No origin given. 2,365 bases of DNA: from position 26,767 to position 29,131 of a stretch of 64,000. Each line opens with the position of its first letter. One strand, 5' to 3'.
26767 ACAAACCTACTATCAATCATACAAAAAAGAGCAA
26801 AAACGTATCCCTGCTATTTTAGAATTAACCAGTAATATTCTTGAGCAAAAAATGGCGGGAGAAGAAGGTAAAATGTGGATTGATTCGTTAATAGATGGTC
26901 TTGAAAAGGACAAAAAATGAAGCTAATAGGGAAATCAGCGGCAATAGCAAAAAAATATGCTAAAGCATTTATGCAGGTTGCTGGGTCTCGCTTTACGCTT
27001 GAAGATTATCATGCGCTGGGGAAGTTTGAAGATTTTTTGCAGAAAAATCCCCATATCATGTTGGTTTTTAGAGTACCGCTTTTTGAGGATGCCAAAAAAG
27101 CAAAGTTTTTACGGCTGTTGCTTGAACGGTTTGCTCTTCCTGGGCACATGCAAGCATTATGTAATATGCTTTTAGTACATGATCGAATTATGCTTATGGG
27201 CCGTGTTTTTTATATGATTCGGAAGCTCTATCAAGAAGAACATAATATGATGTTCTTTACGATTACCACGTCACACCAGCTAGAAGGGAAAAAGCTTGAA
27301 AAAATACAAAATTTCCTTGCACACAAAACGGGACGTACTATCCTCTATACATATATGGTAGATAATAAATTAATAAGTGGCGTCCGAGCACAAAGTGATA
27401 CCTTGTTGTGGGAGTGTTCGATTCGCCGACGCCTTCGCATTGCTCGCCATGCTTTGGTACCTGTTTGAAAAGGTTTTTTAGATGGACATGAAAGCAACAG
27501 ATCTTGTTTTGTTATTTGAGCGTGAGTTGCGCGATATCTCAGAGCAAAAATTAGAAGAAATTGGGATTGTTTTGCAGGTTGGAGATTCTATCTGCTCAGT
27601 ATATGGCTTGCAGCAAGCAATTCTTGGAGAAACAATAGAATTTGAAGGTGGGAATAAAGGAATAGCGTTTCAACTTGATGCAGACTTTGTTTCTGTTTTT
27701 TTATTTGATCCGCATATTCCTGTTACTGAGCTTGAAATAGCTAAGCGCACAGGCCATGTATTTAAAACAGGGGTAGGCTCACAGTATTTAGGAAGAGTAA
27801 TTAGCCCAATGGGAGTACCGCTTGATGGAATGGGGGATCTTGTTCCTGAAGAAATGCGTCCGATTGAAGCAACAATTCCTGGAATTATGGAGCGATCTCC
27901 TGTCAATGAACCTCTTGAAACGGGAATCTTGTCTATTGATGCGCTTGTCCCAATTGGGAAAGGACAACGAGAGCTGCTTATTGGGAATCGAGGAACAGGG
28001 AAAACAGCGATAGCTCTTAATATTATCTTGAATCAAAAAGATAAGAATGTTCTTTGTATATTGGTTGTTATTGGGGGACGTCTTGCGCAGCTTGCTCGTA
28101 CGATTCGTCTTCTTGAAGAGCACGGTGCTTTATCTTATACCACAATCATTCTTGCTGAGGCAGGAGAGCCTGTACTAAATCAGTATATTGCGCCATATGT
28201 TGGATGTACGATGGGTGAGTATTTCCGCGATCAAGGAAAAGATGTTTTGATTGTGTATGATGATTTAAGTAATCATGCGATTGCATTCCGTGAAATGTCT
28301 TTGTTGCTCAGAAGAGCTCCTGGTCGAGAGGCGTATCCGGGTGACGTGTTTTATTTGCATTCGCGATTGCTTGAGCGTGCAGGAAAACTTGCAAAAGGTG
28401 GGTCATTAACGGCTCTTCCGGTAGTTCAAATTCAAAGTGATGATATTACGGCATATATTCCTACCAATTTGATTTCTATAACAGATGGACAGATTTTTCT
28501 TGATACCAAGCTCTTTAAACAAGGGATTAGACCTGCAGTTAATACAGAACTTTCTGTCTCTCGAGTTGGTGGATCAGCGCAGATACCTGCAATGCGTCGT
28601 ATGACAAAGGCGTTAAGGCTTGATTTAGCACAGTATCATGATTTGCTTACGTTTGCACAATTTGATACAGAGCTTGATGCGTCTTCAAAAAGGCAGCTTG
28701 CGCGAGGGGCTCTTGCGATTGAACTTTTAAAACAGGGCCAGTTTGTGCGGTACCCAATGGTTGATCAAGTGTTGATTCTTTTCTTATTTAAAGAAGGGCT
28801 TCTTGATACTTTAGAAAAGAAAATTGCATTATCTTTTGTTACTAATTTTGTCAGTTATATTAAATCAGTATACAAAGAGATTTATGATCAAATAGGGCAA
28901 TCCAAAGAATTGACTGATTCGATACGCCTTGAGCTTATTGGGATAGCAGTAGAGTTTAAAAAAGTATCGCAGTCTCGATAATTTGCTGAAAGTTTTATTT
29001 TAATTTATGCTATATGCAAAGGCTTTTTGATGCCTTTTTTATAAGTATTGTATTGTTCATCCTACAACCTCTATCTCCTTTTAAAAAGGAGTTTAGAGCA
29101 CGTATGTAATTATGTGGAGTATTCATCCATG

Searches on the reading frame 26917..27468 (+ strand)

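Call 87: search_protein_families(library=pfam, proteins=[window:26917-27468:+], max_evalue=0.001)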
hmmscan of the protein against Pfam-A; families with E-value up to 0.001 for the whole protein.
window:26917-27468:+ (183 aa): 1 family
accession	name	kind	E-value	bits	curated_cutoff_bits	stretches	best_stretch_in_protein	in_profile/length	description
PF00213.23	OSCP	-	2e-24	87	22.3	1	10-177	1-169/172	ATP synthase delta (OSCP) subunit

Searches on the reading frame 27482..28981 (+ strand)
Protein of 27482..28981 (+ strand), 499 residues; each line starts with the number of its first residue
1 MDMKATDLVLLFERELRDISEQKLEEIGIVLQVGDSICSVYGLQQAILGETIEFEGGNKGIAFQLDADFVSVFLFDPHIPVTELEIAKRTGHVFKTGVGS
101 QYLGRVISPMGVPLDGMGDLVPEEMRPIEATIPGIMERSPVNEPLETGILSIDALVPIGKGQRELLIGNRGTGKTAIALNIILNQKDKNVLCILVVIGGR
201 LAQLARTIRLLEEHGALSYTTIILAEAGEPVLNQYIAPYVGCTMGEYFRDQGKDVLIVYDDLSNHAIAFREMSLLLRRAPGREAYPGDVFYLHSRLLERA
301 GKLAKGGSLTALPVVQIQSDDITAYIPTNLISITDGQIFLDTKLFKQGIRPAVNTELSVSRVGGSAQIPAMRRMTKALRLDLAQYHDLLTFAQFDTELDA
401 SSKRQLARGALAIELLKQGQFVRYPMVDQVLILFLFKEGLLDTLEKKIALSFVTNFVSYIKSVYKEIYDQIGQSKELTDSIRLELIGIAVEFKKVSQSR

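Call 29: find_encoding_contigs(protein=window:27482-28981:+, flank=10000, max_places=1)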
Protein window:27482-28981:+ (499 aa): no gene with exactly this product is on record in the collection.

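Call 35: search_protein_families(library=pfam, proteins=[window:27482-28981:+], max_evalue=0.00001)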
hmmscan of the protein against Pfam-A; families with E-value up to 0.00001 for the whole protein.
window:27482-28981:+ (499 aa): 2 families
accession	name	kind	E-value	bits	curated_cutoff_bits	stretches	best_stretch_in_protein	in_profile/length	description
PF00006.31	ATP-synt_ab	-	1e-79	267.6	29.5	1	148-360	1-213/213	ATP synthase alpha/beta family, nucleotide-binding domain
PF00306.32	ATP-synt_ab_C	-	4.4e-31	108.3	27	1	367-490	1-124/126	ATP synthase alpha/beta chain, C terminal domain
